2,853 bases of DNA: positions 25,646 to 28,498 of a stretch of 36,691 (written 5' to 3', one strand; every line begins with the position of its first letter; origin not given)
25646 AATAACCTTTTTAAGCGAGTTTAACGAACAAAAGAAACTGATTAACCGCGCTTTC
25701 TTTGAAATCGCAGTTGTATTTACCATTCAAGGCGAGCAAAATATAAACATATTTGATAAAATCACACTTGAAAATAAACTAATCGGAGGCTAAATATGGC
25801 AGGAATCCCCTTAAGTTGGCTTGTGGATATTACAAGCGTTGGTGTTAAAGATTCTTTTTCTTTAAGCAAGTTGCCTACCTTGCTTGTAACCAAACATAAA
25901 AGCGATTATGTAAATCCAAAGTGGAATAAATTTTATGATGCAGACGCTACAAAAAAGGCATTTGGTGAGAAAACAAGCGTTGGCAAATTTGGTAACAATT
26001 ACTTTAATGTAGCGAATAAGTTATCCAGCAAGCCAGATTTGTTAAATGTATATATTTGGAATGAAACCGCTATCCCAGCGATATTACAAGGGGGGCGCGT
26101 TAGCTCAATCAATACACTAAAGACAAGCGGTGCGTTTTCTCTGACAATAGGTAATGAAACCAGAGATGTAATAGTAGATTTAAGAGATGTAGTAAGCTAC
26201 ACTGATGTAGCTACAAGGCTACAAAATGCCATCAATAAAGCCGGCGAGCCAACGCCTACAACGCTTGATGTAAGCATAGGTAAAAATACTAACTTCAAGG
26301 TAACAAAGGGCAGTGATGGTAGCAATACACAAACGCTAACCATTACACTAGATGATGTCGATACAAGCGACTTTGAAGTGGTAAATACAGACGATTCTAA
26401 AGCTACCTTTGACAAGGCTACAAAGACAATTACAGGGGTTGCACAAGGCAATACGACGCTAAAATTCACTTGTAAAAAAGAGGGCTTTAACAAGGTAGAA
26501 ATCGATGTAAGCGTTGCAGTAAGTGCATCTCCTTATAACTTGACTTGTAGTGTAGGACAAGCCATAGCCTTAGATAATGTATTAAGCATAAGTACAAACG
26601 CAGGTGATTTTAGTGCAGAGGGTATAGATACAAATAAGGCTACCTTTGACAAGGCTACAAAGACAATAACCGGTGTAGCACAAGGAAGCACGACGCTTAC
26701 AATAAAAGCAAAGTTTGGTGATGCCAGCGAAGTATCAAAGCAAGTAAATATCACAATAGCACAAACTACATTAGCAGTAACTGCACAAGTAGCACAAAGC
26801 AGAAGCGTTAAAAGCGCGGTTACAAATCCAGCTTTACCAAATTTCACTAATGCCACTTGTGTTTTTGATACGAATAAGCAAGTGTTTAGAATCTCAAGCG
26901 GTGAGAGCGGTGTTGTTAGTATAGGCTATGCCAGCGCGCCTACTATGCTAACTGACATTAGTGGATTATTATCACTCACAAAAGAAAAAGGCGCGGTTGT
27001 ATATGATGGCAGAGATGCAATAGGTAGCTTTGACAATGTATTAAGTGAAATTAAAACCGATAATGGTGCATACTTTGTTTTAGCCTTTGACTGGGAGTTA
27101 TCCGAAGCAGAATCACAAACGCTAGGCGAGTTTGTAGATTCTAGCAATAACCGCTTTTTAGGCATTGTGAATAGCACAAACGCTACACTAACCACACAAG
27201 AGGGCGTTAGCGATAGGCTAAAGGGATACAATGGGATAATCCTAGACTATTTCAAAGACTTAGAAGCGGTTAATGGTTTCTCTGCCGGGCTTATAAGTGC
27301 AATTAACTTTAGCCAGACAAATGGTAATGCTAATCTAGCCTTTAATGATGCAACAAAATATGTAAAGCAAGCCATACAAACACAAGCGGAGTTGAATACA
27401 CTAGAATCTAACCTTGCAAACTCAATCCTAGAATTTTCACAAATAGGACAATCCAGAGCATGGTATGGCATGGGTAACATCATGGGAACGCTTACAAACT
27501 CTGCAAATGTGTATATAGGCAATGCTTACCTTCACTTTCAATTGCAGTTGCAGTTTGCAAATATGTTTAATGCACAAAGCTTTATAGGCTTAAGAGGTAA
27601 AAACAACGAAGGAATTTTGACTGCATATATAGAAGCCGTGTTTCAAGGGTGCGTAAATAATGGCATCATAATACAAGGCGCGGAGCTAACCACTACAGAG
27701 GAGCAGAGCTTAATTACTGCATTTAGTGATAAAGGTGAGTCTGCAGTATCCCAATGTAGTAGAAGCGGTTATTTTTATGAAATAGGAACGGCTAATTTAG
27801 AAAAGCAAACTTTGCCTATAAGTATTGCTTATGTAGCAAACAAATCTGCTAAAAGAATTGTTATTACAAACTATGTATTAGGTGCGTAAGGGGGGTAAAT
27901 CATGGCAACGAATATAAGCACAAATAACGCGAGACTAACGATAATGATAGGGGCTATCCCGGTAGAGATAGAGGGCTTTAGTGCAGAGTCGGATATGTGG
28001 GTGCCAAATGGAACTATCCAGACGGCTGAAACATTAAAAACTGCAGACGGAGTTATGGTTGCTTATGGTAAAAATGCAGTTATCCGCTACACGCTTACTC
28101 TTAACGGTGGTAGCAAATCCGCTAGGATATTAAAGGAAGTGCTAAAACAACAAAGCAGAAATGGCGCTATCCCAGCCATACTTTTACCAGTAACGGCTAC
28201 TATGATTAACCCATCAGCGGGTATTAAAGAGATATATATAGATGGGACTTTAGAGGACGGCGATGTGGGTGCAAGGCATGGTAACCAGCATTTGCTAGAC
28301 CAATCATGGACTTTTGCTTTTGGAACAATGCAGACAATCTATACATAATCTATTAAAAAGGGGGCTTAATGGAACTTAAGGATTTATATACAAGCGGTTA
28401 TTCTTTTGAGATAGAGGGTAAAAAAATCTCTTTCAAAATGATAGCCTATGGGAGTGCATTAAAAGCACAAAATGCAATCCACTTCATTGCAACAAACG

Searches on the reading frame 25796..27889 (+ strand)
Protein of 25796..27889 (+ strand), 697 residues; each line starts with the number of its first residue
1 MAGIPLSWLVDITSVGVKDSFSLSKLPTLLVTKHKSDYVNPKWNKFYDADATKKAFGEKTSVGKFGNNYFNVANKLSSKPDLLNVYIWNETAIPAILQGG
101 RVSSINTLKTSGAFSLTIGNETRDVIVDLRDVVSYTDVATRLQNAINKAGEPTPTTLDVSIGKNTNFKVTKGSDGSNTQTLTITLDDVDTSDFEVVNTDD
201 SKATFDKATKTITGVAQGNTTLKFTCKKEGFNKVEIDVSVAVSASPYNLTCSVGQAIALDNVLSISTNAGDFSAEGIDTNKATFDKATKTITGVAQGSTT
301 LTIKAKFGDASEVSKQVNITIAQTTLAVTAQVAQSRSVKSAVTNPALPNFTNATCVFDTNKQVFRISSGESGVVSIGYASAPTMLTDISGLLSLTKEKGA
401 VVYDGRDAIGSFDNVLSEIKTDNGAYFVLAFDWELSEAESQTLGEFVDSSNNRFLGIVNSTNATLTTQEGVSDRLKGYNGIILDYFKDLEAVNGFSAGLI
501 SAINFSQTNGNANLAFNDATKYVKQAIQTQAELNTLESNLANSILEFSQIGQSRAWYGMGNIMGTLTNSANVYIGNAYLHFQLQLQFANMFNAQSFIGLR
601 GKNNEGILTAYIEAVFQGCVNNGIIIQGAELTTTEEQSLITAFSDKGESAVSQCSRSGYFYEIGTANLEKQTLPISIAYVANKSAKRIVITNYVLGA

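Call 48: search_protein_families(library=phrogs, proteins=[window:25796-27889:+], max_evalue=0.001)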
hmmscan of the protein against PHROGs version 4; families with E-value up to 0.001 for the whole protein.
window:25796-27889:+ (697 aa): 1 family
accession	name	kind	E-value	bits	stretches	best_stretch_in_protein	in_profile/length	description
phrog_20545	-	tail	4e-05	23.6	0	174-248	451-524/538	tail sheath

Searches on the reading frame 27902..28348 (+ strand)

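Call 48: search_protein_families(library=phrogs, proteins=[window:27902-28348:+], max_evalue=0.001)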
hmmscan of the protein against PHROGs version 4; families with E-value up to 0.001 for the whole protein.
window:27902-28348:+ (148 aa): 2 families
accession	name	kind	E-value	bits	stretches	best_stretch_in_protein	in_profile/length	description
phrog_1964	-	head and packaging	1.2e-06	29.7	1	3-142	4-139/146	virion structural protein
phrog_280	-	head and packaging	0.00011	23.2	1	6-145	7-135/143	virion structural protein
